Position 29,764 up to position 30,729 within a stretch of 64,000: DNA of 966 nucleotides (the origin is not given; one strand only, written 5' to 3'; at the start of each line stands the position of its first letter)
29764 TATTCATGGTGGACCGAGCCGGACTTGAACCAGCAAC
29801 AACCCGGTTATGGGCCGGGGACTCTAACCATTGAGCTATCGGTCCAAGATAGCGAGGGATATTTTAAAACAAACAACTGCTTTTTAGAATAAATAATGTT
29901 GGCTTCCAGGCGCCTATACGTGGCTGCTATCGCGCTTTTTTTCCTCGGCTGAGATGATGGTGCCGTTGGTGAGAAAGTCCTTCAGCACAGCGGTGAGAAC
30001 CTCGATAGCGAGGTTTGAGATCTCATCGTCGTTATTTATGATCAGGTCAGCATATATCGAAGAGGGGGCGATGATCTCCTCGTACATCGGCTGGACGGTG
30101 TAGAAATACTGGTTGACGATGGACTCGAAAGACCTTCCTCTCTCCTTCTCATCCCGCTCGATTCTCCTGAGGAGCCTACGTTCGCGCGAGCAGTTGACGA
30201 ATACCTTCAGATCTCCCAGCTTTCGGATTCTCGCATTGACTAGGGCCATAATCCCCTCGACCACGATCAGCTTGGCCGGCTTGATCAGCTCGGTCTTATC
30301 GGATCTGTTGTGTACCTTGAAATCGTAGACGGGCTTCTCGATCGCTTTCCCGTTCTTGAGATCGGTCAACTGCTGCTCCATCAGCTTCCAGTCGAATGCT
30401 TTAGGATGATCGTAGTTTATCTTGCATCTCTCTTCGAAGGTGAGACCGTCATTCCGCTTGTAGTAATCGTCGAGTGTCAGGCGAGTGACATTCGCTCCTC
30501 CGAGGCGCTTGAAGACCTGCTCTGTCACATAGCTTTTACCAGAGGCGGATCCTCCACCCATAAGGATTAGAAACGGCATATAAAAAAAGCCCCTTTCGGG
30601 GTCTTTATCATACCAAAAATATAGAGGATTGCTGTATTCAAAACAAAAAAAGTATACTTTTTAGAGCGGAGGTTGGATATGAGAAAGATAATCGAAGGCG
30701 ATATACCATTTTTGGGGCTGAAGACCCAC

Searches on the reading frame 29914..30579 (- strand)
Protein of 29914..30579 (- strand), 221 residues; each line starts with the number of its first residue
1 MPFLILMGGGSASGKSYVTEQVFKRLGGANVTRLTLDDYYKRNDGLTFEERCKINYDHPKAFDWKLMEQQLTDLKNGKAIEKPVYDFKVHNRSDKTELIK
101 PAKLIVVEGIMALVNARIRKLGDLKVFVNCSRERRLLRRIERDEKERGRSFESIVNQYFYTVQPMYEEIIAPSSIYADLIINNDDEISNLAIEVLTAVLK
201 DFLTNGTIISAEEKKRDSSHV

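Call 12: find_encoding_contigs(protein=window:29914-30579:-, flank=10000, max_places=10)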
Protein window:29914-30579:- (221 aa): 20 contigs read that carry it; 10 places shown.
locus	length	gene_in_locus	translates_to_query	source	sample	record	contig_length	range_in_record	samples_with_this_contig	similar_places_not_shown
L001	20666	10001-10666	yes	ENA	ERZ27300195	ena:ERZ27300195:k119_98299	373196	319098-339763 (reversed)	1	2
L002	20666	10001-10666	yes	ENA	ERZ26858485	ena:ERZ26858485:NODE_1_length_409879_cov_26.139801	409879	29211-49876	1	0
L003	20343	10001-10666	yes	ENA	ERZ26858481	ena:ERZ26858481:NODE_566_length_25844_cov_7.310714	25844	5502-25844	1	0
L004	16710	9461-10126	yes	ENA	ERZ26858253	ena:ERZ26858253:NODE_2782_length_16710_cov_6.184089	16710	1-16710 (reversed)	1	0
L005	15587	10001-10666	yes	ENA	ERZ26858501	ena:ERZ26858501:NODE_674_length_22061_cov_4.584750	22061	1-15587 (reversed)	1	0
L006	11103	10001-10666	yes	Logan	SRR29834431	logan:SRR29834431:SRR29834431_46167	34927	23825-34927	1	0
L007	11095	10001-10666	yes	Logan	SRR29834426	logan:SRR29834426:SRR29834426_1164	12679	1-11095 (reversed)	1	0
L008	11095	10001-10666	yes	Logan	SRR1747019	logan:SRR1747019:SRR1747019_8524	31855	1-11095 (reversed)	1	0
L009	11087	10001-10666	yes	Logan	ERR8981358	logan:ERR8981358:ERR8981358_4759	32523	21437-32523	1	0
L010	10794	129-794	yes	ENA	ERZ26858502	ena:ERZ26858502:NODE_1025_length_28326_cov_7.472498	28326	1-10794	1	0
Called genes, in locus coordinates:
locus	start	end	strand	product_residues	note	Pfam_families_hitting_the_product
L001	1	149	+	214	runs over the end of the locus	PF13346:ABC2_membrane_5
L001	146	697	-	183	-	-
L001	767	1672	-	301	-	PF00135:COesterase (faint), PF20434:BD-FAE, PF07859:Abhydrolase_3, PF00326:Peptidase_S9 (faint)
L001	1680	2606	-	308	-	PF20434:BD-FAE, PF07859:Abhydrolase_3 (weak)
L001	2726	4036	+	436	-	PF01979:Amidohydro_1, PF07969:Amidohydro_3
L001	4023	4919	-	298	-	PF12146:Hydrolase_4, PF00561:Abhydrolase_1, PF12697:Abhydrolase_6 (weak)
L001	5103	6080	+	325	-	PF01544:CorA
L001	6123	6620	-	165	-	PF14512:TM1586_NiRdase, PF00881:Nitroreductase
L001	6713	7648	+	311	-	PF01073:3Beta_HSD, PF01370:Epimerase, PF02719:Polysacc_synt_2, PF04321:RmlD_sub_bind, PF07993:NAD_binding_4, PF16363:GDP_Man_Dehyd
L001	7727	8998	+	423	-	PF07690:MFS_1, PF13347:MFS_2 (faint)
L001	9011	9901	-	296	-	PF12146:Hydrolase_4, PF00561:Abhydrolase_1, PF12697:Abhydrolase_6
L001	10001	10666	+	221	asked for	PF00485:PRK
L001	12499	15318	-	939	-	PF00005:ABC_tran, PF02687:FtsX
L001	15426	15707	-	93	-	PF00216:Bac_DNA_binding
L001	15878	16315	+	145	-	PF01475:FUR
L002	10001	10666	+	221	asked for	PF00485:PRK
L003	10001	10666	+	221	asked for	PF00485:PRK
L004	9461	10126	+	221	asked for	PF00485:PRK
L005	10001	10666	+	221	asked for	PF00485:PRK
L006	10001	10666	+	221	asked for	PF00485:PRK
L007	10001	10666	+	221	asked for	PF00485:PRK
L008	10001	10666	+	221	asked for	PF00485:PRK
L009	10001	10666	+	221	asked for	PF00485:PRK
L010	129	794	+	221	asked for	PF00485:PRK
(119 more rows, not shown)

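Call 58: find_homologous_proteins(query=window:29917-30579:-, max_evalue=1e-20)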
Query window:29917-30579:- (221 aa): 3595 proteins with E <= 1e-20 among 3805 candidates; the best 120 are listed.
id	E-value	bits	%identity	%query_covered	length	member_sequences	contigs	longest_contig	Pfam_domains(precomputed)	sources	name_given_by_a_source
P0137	9.8e-118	409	99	85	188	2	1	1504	PF00485.25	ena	-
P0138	1.3e-112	392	82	94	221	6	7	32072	PF00485.25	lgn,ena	-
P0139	1.2e-111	389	79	99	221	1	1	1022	PF00485.25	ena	-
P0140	2.2e-111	388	79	99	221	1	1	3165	PF00485.25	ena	-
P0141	5.7e-109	380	78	97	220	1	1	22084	PF00485.25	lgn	-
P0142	2.9e-103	362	73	100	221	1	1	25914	PF00485.25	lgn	-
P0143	1.3e-96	340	71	94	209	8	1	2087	PF00485.25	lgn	-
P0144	1.1e-94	334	71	93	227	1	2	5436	PF00485.25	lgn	-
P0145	1.2e-94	334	74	93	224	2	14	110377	PF00485.25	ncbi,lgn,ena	-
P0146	1.6e-94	333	71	93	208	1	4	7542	PF06414.19,PF00485.25,PF13238.13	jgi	-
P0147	2.4e-93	329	73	92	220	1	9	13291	PF00485.25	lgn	-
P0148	2.9e-93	329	70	93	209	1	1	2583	PF00485.25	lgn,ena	-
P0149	1.2e-92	327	70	95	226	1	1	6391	PF00485.25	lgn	-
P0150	9.4e-92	324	71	92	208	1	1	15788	PF06414.19,PF00485.25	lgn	-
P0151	1.7e-90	320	71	92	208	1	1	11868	PF06414.19,PF00485.25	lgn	-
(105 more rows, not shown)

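Call 59: find_encoding_contigs(protein=P0138, flank=6000, max_places=2)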
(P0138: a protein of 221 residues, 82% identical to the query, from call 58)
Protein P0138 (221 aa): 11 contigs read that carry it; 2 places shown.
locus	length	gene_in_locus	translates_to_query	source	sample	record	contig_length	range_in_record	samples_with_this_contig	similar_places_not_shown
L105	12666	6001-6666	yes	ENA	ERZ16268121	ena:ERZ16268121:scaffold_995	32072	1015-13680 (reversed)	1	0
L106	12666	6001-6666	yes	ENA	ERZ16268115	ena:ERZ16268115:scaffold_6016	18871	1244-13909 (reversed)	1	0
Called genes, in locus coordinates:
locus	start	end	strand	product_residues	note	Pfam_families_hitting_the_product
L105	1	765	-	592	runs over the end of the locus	-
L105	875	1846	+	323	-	PF01544:CorA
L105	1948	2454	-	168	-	PF14512:TM1586_NiRdase, PF00881:Nitroreductase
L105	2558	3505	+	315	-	PF01073:3Beta_HSD, PF01370:Epimerase, PF02719:Polysacc_synt_2, PF04321:RmlD_sub_bind, PF07993:NAD_binding_4, PF16363:GDP_Man_Dehyd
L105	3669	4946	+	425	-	PF07690:MFS_1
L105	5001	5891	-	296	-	PF12146:Hydrolase_4, PF00561:Abhydrolase_1, PF12697:Abhydrolase_6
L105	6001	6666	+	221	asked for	PF00485:PRK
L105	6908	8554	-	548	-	PF10088:DUF2326 (weak)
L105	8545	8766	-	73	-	PF20293:MC6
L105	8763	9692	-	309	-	-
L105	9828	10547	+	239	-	PF14386:DUF4417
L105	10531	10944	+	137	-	-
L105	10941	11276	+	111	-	-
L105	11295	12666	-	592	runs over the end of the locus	PF05598:DUF772 (faint), PF01609:DDE_Tnp_1 (weak), PF13751:DDE_Tnp_1_6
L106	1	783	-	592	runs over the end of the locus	-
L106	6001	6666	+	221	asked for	PF00485:PRK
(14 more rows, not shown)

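Call 60: find_encoding_contigs(protein=P0142, flank=6000, max_places=2)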
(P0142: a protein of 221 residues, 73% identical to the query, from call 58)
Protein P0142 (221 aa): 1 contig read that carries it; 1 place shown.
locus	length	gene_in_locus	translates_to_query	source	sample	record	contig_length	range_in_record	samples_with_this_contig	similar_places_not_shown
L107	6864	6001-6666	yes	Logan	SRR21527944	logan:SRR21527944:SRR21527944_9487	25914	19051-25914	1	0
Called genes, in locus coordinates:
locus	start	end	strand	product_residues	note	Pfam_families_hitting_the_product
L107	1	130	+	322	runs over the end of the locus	PF01544:CorA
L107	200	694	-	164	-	PF14512:TM1586_NiRdase, PF00881:Nitroreductase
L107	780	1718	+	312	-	-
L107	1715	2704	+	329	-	-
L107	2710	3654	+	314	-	PF01073:3Beta_HSD, PF01370:Epimerase, PF02719:Polysacc_synt_2, PF04321:RmlD_sub_bind, PF07993:NAD_binding_4, PF16363:GDP_Man_Dehyd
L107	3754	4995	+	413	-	PF07690:MFS_1, PF13347:MFS_2 (faint), PF07690:MFS_1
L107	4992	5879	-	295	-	PF12146:Hydrolase_4, PF00561:Abhydrolase_1, PF12697:Abhydrolase_6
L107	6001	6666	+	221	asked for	PF00485:PRK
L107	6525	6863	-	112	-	?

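Call 61: find_encoding_contigs(protein=P0145, flank=6000, max_places=2)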
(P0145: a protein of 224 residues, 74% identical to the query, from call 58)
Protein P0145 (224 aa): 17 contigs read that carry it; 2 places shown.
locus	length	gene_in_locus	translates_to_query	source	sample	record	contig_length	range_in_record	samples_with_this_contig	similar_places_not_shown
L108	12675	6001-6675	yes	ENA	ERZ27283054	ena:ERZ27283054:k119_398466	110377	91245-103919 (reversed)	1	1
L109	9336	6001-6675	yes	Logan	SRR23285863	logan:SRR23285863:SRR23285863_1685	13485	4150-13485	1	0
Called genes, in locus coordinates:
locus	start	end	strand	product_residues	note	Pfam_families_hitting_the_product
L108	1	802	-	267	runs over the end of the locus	PF08282:Hydrolase_3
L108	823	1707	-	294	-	PF00528:BPD_transp_1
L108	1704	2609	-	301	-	PF00528:BPD_transp_1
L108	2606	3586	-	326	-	PF00005:ABC_tran, PF13304:AAA_21 (faint), PF00005:ABC_tran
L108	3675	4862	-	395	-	PF12974:Phosphonate-bd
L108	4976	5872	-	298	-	PF02129:Peptidase_S15 (weak), PF12146:Hydrolase_4 (weak), PF00561:Abhydrolase_1, PF12697:Abhydrolase_6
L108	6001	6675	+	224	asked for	PF00485:PRK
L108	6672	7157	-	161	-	PF01590:GAF, PF13185:GAF_2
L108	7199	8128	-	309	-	PF00294:PfkB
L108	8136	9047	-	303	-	PF04227:Indigoidine_A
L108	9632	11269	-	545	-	PF05524:PEP-utilisers_N, PF00391:PEP-utilizers, PF02896:PEP-utilizers_C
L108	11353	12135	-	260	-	PF00230:MIP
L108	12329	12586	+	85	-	PF00381:PTS-HPr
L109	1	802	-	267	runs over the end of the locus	PF08282:Hydrolase_3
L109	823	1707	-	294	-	PF00528:BPD_transp_1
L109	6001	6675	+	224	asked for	PF00485:PRK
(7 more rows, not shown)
